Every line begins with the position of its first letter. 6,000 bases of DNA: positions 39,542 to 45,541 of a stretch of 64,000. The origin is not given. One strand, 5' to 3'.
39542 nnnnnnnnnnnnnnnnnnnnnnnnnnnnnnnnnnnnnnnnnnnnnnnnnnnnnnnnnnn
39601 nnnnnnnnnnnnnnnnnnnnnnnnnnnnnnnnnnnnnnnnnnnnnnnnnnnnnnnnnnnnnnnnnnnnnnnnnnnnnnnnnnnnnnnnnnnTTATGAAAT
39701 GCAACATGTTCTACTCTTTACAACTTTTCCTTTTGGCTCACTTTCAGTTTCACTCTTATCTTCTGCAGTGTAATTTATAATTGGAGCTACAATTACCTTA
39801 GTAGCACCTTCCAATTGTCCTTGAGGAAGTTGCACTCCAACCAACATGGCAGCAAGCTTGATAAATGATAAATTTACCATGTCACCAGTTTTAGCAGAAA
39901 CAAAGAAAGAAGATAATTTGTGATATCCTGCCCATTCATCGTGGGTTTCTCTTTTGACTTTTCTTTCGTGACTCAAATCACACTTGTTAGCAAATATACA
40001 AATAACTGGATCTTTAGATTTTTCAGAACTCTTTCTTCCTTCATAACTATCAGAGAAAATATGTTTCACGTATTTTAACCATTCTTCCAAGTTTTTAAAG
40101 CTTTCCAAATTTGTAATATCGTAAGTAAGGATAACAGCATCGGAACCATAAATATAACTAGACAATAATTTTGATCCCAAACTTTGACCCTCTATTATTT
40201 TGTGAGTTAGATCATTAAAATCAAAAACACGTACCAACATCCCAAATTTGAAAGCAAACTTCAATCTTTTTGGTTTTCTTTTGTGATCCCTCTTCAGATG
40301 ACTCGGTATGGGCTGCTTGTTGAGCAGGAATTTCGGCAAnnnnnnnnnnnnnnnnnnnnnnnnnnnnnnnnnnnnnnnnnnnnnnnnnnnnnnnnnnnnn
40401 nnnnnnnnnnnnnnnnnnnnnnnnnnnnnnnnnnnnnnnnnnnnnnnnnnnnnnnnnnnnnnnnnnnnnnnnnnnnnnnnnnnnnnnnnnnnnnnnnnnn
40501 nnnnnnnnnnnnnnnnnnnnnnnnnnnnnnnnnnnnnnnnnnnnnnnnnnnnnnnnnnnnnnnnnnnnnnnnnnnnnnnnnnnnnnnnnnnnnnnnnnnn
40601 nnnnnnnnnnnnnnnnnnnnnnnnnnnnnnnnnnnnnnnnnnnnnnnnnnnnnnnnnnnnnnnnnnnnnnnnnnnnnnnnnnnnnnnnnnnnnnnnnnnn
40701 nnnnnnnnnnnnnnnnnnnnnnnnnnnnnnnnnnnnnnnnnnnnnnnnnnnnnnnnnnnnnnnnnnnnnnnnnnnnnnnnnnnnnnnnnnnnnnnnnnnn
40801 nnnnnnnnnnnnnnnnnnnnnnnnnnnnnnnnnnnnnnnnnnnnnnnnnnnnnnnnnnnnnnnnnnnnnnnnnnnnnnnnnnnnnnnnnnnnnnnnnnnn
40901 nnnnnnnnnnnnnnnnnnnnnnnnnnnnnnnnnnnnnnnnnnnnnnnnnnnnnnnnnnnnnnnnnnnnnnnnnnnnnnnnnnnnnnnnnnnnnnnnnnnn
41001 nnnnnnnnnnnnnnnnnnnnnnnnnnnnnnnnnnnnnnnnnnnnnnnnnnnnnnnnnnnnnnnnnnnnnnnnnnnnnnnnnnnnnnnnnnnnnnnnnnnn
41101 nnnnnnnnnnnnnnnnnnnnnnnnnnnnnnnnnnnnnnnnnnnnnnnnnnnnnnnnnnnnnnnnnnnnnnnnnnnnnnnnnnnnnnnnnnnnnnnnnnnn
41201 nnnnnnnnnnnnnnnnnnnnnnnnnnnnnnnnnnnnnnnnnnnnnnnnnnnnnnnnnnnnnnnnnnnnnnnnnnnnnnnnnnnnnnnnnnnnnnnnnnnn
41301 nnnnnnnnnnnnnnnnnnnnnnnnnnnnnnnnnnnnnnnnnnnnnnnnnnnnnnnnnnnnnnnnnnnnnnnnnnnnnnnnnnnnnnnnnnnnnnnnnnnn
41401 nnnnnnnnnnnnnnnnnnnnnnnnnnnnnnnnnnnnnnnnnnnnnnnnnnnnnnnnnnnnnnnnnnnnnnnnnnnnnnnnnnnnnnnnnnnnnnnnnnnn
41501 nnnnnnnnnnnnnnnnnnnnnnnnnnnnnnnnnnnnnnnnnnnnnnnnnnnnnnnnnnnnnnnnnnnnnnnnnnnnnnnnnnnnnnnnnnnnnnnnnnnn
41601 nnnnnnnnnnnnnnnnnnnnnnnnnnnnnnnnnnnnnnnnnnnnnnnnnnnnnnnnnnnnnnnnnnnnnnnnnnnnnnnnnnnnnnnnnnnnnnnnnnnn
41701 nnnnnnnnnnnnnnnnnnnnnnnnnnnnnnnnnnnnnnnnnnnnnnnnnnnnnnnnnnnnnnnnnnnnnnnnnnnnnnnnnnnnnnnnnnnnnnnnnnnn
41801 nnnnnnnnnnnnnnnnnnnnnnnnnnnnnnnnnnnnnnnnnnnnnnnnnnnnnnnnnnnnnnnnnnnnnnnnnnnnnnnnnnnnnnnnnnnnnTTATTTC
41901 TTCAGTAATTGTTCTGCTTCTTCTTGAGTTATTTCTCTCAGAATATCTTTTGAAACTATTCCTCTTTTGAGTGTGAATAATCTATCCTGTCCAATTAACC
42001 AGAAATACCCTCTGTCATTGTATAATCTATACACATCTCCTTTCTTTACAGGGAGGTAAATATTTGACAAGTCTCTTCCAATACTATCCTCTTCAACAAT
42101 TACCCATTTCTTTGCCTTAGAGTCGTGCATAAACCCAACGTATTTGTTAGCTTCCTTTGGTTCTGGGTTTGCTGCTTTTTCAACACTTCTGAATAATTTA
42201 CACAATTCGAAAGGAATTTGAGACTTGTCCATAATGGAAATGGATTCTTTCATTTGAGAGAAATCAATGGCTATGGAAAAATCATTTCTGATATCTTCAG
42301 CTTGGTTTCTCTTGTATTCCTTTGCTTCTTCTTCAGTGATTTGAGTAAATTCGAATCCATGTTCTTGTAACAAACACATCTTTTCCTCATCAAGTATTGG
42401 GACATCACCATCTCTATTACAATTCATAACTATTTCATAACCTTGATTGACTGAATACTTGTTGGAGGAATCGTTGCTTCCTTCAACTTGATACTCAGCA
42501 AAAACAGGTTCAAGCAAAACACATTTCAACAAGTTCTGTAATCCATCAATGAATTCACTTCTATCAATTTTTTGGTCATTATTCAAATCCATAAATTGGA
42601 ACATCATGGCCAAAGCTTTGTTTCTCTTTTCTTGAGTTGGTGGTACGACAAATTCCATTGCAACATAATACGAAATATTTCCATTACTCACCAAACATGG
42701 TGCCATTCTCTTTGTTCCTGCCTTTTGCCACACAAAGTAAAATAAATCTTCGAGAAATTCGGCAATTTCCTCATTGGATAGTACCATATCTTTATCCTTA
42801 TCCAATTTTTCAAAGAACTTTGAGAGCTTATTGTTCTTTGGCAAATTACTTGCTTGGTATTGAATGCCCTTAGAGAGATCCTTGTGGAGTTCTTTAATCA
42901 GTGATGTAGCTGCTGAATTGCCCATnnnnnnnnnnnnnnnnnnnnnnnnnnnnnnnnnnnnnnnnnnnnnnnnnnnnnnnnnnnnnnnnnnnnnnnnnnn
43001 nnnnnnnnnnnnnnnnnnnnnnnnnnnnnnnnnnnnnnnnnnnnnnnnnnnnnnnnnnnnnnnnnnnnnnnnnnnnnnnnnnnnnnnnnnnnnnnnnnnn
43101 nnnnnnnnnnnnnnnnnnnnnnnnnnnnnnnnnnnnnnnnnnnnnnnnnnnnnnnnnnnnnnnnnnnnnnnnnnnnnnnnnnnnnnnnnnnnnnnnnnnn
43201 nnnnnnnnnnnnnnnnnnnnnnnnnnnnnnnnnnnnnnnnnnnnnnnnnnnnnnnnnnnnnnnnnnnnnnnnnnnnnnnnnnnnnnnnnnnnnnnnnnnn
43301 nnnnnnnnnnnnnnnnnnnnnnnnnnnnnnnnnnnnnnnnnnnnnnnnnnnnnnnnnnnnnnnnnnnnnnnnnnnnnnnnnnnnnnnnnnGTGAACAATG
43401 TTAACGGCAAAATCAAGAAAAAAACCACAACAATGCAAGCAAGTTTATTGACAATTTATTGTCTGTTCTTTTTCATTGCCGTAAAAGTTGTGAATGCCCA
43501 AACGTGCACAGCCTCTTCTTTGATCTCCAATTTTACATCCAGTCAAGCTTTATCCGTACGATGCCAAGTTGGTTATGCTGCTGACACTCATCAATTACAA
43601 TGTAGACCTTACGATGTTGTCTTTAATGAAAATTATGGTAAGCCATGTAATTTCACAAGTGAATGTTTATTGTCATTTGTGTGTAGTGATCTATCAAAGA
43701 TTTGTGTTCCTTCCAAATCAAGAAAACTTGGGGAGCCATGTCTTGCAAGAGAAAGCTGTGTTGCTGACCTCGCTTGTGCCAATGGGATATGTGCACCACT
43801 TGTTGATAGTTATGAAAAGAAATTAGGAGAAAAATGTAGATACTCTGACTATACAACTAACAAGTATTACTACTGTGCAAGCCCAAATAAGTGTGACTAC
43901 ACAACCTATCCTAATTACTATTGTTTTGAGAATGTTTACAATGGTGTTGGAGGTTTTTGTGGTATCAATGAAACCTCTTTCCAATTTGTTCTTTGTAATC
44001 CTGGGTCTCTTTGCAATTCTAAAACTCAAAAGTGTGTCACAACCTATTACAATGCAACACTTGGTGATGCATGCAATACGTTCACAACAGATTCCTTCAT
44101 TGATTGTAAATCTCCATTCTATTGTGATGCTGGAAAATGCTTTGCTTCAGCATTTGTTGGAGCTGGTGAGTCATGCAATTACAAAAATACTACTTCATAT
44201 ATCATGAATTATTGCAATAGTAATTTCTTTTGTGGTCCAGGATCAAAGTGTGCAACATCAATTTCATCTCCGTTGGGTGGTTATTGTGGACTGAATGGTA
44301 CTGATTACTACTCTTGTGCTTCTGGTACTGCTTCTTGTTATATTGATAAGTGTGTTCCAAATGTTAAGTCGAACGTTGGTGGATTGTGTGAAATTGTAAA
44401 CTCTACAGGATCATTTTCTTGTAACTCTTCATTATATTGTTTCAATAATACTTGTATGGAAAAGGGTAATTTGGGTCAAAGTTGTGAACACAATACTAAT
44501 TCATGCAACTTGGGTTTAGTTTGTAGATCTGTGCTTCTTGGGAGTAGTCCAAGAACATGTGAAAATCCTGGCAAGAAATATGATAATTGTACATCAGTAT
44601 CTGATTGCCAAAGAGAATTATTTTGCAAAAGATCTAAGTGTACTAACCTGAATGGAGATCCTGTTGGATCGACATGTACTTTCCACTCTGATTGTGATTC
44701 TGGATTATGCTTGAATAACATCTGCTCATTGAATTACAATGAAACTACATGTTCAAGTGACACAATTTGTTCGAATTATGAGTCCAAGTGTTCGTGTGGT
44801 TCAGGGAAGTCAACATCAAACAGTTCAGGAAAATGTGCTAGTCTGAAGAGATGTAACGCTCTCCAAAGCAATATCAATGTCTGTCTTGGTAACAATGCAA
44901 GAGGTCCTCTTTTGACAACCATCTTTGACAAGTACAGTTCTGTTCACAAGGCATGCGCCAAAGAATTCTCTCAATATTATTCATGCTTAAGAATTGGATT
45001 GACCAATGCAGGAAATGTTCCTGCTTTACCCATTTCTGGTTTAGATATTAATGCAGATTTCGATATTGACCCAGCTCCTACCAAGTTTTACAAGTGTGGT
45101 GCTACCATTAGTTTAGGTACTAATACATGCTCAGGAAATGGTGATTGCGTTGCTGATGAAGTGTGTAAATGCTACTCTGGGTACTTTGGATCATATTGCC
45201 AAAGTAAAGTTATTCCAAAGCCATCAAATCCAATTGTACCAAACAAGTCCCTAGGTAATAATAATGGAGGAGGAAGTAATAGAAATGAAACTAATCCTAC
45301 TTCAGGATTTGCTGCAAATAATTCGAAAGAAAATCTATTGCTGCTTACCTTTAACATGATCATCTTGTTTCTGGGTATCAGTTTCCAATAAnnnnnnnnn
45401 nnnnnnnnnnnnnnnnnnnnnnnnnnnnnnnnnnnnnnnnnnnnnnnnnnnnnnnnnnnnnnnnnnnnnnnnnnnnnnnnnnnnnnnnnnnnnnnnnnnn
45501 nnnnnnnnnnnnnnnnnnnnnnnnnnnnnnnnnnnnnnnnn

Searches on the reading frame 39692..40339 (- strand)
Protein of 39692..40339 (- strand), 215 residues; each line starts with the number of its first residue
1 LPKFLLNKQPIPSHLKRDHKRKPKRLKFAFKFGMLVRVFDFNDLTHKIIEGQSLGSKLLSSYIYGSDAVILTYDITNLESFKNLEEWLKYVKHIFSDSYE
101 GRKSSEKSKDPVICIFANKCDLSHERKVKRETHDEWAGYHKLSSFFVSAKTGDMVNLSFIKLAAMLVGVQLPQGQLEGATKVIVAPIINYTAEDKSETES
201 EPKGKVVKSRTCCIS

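Call 36: search_protein_families(library=pfam, proteins=[window:39692-40339:-], max_evalue=0.001)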
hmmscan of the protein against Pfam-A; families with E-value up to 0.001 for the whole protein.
window:39692-40339:- (215 aa): 1 family
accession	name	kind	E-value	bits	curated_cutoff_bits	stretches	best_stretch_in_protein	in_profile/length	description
PF00071.28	Ras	-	2.5e-15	56.9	21.6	1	51-164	57-158/162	Ras family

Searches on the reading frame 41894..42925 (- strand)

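Call 36: search_protein_families(library=pfam, proteins=[window:41894-42925:-], max_evalue=0.001)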
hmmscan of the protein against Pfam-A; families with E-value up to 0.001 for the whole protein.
window:41894-42925:- (343 aa): 4 families
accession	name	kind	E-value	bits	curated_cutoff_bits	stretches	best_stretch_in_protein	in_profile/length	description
PF00036.39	EF-hand_1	-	1.9e-08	33.7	25.4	1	106-131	3-28/29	EF hand domain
PF13405.12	EF-hand_6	-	3.3e-06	26.8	25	0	106-132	3-29/30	EF-hand domain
PF13499.12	EF-hand_7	-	4.1e-06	27.5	30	0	103-148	2-32/67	EF-hand domain pair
PF10591.15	SPARC_Ca_bdg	-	0.00025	21.8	22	0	34-58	56-80/113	Secreted protein acidic and rich in cysteine Ca binding region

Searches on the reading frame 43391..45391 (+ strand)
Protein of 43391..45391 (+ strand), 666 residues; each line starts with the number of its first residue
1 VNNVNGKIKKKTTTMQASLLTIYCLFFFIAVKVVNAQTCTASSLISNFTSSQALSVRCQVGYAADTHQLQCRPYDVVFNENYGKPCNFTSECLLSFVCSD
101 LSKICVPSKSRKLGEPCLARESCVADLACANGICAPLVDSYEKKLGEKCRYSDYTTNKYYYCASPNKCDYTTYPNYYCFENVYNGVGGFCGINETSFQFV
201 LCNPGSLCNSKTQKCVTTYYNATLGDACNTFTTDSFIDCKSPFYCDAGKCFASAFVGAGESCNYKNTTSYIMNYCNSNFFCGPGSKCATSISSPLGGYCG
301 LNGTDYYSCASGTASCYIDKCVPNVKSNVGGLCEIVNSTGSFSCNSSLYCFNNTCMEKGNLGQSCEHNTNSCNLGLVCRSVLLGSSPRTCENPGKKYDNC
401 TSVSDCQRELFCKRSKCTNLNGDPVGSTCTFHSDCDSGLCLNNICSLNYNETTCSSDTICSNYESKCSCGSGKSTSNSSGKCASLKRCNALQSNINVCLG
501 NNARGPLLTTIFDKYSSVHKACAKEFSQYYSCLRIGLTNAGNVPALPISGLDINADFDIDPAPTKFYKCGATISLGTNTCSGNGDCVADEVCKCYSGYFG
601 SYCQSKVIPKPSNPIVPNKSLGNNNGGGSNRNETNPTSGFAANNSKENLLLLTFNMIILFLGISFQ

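Call 36: search_protein_families(library=pfam, proteins=[window:43391-45391:+], max_evalue=0.001)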
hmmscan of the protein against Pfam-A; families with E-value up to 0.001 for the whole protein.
window:43391-45391:+ (666 aa): 2 families
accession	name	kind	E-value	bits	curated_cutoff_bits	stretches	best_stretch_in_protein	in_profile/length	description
PF07974.19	EGF_2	-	0.00018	22.2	22.1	1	578-603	6-32/32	EGF-like domain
PF23416.1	DUF7107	-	0.00055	20.7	24.6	0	85-134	1-46/48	Domain of unknown function (DUF7107)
